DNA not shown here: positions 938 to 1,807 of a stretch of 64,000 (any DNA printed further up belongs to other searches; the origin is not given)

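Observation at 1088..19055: Two ECF sigma genes with a 241-bp perfectly identical core bracket a 17.4-kb EPS/regulatory segment and separate a kinase from a response regulator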

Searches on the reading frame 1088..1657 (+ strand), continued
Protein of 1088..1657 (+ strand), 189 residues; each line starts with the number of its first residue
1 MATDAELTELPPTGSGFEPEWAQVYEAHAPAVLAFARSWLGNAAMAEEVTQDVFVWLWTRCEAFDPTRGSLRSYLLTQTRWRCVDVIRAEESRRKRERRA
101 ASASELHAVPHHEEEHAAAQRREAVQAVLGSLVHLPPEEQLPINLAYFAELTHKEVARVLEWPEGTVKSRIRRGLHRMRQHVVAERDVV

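Call 34: find_encoding_contigs(protein=P0124, flank=10000, max_places=3)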
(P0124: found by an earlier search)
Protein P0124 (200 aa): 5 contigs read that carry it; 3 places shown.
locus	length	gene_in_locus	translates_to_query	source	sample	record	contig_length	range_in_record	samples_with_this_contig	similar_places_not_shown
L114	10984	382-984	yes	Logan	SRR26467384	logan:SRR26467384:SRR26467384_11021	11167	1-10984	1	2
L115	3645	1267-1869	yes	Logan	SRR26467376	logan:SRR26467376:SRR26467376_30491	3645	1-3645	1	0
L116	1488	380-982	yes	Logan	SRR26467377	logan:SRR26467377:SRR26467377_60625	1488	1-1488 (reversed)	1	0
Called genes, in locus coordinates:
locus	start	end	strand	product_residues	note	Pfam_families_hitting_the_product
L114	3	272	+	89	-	?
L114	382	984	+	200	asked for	PF04542:Sigma70_r2, PF08281:Sigma70_r4_2, PF04545:Sigma70_r4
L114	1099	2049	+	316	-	PF01370:Epimerase, PF04321:RmlD_sub_bind, PF16363:GDP_Man_Dehyd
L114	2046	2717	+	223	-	PF13489:Methyltransf_23, PF08241:Methyltransf_11 (weak), PF08242:Methyltransf_12, PF13649:Methyltransf_25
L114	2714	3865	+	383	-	PF00534:Glycos_transf_1, PF13692:Glyco_trans_1_4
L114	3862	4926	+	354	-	PF00535:Glycos_transf_2, PF13641:Glyco_tranf_2_3 (weak)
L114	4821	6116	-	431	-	PF01943:Polysacc_synt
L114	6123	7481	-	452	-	PF04932:Wzy_C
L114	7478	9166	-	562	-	PF00535:Glycos_transf_2, PF13641:Glyco_tranf_2_3 (weak), PF03808:Glyco_tran_WecG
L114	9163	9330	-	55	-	-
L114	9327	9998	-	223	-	PF02397:Bac_transf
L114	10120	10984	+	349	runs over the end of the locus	?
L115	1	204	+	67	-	?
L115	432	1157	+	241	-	PF00072:Response_reg, PF00486:Trans_reg_C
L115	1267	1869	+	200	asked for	PF04542:Sigma70_r2, PF08281:Sigma70_r4_2, PF04545:Sigma70_r4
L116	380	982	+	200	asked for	PF04542:Sigma70_r2, PF08281:Sigma70_r4_2, PF04545:Sigma70_r4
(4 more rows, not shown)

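Call 35: find_encoding_contigs(protein=P0004, flank=10000, max_places=3)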
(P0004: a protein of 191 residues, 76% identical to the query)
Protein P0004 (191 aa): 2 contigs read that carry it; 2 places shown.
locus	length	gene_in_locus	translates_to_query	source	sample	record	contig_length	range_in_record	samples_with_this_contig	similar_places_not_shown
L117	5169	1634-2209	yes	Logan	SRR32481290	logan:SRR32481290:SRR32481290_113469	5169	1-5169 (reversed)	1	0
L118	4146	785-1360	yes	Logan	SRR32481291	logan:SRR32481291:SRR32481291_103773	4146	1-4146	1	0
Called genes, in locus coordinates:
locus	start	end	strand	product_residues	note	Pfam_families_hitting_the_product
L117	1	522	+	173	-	?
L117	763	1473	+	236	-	PF00072:Response_reg, PF00486:Trans_reg_C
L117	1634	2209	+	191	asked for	PF04542:Sigma70_r2, PF08281:Sigma70_r4_2, PF04545:Sigma70_r4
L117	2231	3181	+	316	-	PF01073:3Beta_HSD (faint), PF01370:Epimerase, PF04321:RmlD_sub_bind, PF13460:NAD_binding_10 (faint), PF16363:GDP_Man_Dehyd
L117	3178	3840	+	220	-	PF13489:Methyltransf_23, PF08241:Methyltransf_11, PF08242:Methyltransf_12, PF13649:Methyltransf_25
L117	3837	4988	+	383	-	PF00534:Glycos_transf_1, PF13692:Glyco_trans_1_4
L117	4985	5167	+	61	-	?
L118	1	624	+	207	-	?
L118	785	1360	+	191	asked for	PF04542:Sigma70_r2, PF08281:Sigma70_r4_2, PF04545:Sigma70_r4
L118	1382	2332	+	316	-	PF01073:3Beta_HSD (faint), PF01370:Epimerase, PF04321:RmlD_sub_bind, PF13460:NAD_binding_10 (faint), PF16363:GDP_Man_Dehyd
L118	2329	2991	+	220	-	PF13489:Methyltransf_23, PF08241:Methyltransf_11, PF08242:Methyltransf_12, PF13649:Methyltransf_25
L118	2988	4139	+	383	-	PF00534:Glycos_transf_1, PF13692:Glyco_trans_1_4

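Call 37: find_homologous_proteins(query=L001:2423-3997:+, max_evalue=1e-60)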
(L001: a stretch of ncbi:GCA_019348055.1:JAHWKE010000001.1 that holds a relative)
Query L001:2423-3997:+ (524 aa): 452 proteins with E <= 1e-60 among 8000 candidates; the best 120 are listed.
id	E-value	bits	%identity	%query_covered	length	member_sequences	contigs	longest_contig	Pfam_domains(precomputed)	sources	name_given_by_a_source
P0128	0.0e+0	1110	100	100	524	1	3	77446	PF00672.31,PF02518.32,PF00512.32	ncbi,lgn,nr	ncbi:MAG: HAMP domain-containing histidine kinase [Actinobacteria bacterium]|nr:HAMP domain-containi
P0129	1.6e-139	484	59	85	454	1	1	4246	PF00672.31,PF13581.13,PF02518.32,PF00512.32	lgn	-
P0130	1.4e-138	481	59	81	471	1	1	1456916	PF00672.31,PF02518.32,PF00512.32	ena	-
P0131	4.5e-137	476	59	85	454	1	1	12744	PF00672.31,PF13581.13,PF02518.32,PF00512.32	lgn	-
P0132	3.9e-134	467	57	86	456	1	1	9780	PF00672.31,PF13581.13,PF02518.32,PF00512.32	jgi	jgi:two-component system OmpR family sensor kinase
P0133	1.8e-132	461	56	86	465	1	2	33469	PF00672.31,PF13581.13,PF02518.32,PF00512.32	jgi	jgi:two-component system, OmpR family, sensor kinase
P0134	8.3e-132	459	56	85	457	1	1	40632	PF00672.31,PF13581.13,PF02518.32,PF00512.32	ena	-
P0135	1.3e-131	458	56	86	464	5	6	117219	PF00672.31,PF02518.32,PF00512.32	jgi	jgi:two-component system, OmpR family, sensor kinase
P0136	5.1e-131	456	58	85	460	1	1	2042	PF00672.31,PF02518.32,PF00512.32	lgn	-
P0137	8.0e-131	456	57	85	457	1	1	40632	PF00672.31,PF02518.32,PF00512.32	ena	-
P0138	7.0e-130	452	57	85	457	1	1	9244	PF00672.31,PF13581.13,PF02518.32,PF00512.32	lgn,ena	-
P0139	3.3e-129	450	57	87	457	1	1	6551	PF00672.31,PF02518.32,PF00512.32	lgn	-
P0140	9.4e-129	449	57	85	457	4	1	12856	PF00672.31,PF02518.32,PF00512.32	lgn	-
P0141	1.2e-128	448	57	86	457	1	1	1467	PF00672.31,PF02518.32,PF00512.32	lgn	-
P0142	1.1e-127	445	58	81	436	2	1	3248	PF00672.31,PF02518.32,PF00512.32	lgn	-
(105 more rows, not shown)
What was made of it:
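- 1..1098 (+): 3' part of a HAMP-HisKA-HATPase_c histidine kinase, cut by the window start. It has a ~70-aa low-complexity C-terminal tail (about 880-1098) that homologues lack. Homologues are 454-471 aa and cover about 85% of the query (call 37).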

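Call 38: find_encoding_contigs(protein=P0128, flank=10000, max_places=10)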
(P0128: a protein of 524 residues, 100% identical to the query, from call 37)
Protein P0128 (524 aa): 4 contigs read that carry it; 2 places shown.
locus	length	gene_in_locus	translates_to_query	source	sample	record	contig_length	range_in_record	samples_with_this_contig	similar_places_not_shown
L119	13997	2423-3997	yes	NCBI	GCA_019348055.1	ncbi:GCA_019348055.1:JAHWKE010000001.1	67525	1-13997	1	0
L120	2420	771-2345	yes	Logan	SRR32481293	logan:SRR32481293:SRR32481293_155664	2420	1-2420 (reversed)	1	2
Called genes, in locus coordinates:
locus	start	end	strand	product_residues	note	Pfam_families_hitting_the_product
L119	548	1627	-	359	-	PF13384:HTH_23 (weak), PF13518:HTH_28 (weak), PF13551:HTH_29, PF13565:HTH_32, PF13358:DDE_3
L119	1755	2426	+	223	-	PF00072:Response_reg, PF00486:Trans_reg_C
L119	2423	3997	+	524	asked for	PF00672:HAMP, PF00512:HisKA, PF02518:HATPase_c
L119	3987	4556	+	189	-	PF04542:Sigma70_r2, PF08281:Sigma70_r4_2, PF04545:Sigma70_r4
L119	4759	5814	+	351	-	-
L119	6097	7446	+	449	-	PF13727:CoA_binding_3, PF02397:Bac_transf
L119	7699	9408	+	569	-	PF13196:DUF4012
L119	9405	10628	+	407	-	PF13579:Glyco_trans_4_4, PF13439:Glyco_transf_4, PF13692:Glyco_trans_1_4, PF13524:Glyco_trans_1_2, PF00534:Glycos_transf_1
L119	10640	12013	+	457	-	PF01636:APH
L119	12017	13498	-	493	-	PF10609:ParA (weak), PF01656:CbiA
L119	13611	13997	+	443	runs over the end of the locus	PF04932:Wzy_C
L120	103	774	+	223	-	PF00072:Response_reg, PF00486:Trans_reg_C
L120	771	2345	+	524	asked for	PF00672:HAMP, PF00512:HisKA, PF02518:HATPase_c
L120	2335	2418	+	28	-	?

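Call 41: find_encoding_contigs(protein=P0130, flank=10000, max_places=2)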
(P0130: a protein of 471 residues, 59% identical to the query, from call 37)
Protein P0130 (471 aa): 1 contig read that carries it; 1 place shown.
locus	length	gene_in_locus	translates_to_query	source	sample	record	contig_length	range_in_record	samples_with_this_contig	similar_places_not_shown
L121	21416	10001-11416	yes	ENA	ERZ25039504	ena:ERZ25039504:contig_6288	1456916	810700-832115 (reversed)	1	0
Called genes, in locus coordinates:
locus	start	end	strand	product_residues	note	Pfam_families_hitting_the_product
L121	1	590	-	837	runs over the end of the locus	PF00990:GGDEF, PF00563:EAL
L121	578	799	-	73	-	-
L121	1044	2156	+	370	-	PF05175:MTS, PF13489:Methyltransf_23, PF13649:Methyltransf_25, PF13847:Methyltransf_31, PF08241:Methyltransf_11, PF08242:Methyltransf_12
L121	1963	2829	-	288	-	PF00248:Aldo_ket_red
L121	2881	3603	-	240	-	PF10589:NADH_4Fe-4S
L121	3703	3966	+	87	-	-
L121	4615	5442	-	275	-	-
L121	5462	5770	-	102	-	PF13466:STAS_2, PF01740:STAS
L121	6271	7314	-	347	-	PF04542:Sigma70_r2, PF04545:Sigma70_r4 (weak), PF08281:Sigma70_r4_2, PF12680:SnoaL_2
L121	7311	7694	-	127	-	-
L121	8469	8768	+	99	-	PF04909:Amidohydro_2 (weak)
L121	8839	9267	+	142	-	-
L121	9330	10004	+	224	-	PF00072:Response_reg, PF00486:Trans_reg_C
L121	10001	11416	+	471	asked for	PF00672:HAMP, PF00512:HisKA, PF02518:HATPase_c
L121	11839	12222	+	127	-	PF00072:Response_reg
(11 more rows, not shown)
